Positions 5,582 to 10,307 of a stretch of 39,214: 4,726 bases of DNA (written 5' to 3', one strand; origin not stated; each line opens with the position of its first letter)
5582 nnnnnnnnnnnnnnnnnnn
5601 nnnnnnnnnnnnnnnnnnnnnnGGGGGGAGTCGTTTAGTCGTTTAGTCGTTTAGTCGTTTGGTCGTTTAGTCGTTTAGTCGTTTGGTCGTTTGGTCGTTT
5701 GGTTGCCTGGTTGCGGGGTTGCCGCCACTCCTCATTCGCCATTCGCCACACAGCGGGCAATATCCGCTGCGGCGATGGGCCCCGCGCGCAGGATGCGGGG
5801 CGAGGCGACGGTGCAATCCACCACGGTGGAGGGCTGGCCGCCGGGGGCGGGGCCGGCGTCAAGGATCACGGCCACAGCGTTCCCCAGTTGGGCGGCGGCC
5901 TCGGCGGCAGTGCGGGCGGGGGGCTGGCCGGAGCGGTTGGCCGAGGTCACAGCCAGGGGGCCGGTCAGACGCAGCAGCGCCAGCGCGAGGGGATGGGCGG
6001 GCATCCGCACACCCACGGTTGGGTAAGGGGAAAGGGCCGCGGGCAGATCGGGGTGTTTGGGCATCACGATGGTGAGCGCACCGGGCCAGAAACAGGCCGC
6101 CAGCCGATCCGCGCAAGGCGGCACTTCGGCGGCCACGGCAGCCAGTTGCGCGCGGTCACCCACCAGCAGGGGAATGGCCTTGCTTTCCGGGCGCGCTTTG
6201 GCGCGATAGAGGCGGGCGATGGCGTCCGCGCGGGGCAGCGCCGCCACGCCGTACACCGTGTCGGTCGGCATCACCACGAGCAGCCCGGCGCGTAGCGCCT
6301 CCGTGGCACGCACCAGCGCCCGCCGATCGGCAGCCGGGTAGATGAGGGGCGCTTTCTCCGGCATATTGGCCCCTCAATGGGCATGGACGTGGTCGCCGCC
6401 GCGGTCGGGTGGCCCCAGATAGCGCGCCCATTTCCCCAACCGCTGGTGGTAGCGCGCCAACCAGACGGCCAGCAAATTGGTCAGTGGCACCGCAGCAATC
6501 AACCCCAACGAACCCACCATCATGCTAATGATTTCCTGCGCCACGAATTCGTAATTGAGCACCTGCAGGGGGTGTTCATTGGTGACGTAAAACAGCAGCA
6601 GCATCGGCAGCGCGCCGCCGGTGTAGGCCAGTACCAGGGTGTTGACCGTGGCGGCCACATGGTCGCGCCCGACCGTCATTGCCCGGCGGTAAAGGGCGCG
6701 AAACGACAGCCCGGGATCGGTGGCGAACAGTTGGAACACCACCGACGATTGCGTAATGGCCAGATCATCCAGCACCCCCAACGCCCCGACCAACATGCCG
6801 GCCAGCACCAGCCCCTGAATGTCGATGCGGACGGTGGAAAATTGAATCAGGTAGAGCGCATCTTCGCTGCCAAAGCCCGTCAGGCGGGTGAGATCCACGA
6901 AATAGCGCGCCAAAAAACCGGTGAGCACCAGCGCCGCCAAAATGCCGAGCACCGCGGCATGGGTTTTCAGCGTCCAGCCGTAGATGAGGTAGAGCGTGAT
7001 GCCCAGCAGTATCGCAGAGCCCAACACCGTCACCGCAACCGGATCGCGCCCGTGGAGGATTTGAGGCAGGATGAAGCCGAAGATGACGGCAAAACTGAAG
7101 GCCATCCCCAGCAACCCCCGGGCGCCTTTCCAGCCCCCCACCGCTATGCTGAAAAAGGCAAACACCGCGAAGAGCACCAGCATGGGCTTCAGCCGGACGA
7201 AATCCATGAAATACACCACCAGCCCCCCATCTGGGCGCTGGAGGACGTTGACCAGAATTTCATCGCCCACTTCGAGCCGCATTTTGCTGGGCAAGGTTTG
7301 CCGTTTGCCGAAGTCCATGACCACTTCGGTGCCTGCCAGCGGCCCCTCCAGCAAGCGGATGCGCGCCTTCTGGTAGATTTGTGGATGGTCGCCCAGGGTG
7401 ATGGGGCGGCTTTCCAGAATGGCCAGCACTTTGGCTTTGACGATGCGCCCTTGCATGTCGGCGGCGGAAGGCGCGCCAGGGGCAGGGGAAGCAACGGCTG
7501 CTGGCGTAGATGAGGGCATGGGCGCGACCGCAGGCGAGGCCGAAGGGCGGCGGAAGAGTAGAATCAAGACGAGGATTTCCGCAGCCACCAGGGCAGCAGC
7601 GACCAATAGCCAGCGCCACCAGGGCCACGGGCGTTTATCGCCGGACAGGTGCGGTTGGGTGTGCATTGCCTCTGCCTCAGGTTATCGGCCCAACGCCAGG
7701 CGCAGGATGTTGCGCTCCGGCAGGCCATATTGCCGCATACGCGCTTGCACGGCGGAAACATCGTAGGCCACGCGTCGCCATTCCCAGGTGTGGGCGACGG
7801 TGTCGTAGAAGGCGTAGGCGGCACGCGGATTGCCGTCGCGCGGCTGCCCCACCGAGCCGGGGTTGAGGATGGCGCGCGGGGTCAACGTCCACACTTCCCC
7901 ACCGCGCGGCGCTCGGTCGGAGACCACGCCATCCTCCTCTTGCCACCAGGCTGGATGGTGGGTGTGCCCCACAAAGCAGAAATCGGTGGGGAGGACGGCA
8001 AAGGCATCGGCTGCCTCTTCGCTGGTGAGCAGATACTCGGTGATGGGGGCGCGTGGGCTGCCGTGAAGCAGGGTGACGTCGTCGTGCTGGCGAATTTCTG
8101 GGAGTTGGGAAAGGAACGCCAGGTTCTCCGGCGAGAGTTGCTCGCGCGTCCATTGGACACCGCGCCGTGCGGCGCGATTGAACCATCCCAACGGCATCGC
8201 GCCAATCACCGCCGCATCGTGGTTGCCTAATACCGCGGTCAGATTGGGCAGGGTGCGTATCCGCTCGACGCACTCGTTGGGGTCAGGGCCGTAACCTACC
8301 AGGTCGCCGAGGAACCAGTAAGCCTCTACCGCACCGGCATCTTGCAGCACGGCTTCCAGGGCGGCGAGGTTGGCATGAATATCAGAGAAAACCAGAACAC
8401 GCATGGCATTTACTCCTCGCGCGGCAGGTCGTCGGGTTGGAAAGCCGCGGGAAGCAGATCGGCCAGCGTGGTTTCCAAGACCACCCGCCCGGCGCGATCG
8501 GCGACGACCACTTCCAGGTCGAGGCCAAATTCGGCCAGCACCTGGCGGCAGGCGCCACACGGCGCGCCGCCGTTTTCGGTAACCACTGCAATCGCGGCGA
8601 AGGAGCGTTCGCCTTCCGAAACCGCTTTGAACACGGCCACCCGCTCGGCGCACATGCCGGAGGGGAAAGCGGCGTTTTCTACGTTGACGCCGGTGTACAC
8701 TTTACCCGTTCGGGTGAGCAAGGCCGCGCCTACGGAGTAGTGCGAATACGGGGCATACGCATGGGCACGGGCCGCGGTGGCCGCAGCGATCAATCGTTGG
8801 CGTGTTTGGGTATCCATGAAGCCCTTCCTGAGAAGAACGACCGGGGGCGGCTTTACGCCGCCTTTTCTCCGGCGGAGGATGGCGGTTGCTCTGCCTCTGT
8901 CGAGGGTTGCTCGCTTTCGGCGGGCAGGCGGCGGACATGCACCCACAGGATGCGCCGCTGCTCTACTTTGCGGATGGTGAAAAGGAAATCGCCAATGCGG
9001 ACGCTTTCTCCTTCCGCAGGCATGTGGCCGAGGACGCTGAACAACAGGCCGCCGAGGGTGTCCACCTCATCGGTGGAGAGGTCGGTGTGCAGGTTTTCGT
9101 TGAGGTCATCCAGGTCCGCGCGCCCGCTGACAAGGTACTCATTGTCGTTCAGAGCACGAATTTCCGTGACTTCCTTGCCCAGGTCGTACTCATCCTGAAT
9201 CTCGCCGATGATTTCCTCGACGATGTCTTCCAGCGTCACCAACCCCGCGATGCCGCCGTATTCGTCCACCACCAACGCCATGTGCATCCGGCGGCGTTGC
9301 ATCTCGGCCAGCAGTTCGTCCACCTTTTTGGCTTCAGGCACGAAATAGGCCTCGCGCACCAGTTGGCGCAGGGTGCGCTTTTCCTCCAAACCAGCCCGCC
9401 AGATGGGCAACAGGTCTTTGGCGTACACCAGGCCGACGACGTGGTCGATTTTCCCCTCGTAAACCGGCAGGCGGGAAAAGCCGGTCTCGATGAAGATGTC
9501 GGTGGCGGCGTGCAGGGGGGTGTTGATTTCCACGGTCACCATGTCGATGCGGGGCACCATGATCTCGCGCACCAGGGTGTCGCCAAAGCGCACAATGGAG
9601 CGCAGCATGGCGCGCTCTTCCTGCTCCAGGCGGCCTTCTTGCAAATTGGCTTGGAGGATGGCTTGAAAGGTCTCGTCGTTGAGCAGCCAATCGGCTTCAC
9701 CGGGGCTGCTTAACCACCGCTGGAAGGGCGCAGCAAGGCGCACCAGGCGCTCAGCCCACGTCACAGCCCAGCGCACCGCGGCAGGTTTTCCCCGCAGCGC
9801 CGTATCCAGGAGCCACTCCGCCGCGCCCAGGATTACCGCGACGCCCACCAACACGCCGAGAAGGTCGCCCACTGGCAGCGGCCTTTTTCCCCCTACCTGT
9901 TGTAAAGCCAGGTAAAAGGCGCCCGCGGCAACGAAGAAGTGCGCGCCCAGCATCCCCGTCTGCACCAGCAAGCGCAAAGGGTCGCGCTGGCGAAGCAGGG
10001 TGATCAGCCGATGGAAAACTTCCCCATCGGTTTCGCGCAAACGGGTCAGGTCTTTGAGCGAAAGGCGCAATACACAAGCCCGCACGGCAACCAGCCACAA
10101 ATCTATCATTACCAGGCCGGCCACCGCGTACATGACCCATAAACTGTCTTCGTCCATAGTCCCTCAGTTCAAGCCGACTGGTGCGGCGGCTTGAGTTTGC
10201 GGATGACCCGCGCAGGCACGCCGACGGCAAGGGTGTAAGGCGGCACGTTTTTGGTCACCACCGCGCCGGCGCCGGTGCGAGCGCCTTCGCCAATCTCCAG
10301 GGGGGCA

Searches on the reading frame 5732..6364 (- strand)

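Call 62: search_protein_families(library=pfam, proteins=[window:5732-6364:-], max_evalue=0.0001)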
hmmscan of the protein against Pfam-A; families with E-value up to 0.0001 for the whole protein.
window:5732-6364:- (210 aa): 1 family
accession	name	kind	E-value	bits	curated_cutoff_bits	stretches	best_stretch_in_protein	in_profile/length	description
PF01300.24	Sua5_yciO_yrdC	-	6.8e-53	179.2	25.1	1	22-195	1-178/178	Telomere recombination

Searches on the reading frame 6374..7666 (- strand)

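Call 62: search_protein_families(library=pfam, proteins=[window:6374-7666:-], max_evalue=0.0001)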
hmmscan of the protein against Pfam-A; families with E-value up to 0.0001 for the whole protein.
window:6374-7666:- (430 aa): 1 family
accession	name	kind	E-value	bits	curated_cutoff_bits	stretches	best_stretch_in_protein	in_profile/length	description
PF07907.16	YibE_F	-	1.7e-70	237.8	27.2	1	163-402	2-241/241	YibE/F-like protein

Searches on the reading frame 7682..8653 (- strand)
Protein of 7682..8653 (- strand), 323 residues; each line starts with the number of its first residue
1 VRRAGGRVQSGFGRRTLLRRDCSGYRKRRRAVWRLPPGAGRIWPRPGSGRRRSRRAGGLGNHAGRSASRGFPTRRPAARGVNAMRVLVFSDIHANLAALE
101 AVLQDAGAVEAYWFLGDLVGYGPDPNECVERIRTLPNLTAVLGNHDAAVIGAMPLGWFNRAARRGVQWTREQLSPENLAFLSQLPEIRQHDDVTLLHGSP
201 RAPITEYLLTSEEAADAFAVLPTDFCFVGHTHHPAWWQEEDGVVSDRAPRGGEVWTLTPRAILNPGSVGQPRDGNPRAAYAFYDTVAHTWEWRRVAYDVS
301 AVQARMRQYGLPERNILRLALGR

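Call 62: search_protein_families(library=pfam, proteins=[window:7682-8653:-], max_evalue=0.0001)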
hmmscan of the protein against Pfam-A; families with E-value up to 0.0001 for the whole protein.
window:7682-8653:- (323 aa): 2 families
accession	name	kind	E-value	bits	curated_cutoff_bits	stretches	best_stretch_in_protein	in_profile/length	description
PF12850.12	Metallophos_2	-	1e-19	71.5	27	1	84-285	1-151/154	Calcineurin-like phosphoesterase superfamily domain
PF00149.33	Metallophos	-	1.1e-15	59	21.5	1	84-234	1-191/191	Calcineurin-like phosphoesterase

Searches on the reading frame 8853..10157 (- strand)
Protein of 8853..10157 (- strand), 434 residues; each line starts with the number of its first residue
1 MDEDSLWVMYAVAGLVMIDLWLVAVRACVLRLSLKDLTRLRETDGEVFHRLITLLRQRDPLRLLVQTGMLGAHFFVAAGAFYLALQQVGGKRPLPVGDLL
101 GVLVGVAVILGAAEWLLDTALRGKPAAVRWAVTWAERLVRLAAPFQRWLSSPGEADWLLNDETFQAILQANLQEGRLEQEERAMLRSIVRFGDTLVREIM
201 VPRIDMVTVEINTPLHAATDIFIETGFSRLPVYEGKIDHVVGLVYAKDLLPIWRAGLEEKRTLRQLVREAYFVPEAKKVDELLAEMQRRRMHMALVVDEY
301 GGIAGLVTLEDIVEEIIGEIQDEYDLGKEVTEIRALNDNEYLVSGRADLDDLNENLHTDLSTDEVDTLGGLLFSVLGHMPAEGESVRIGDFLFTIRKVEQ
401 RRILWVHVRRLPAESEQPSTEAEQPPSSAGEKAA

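Call 10: search_protein_families(library=pfam, proteins=[window:8853-10157:-])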
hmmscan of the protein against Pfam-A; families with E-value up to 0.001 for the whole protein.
window:8853-10157:- (434 aa): 2 families
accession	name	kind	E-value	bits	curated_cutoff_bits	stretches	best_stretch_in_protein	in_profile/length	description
PF03471.22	CorC_HlyC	-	3.2e-24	85.2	27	1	336-411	3-80/81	Transporter associated domain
PF00571.33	CBS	-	1.5e-17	64.1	24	2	196-250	1-52/57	CBS domain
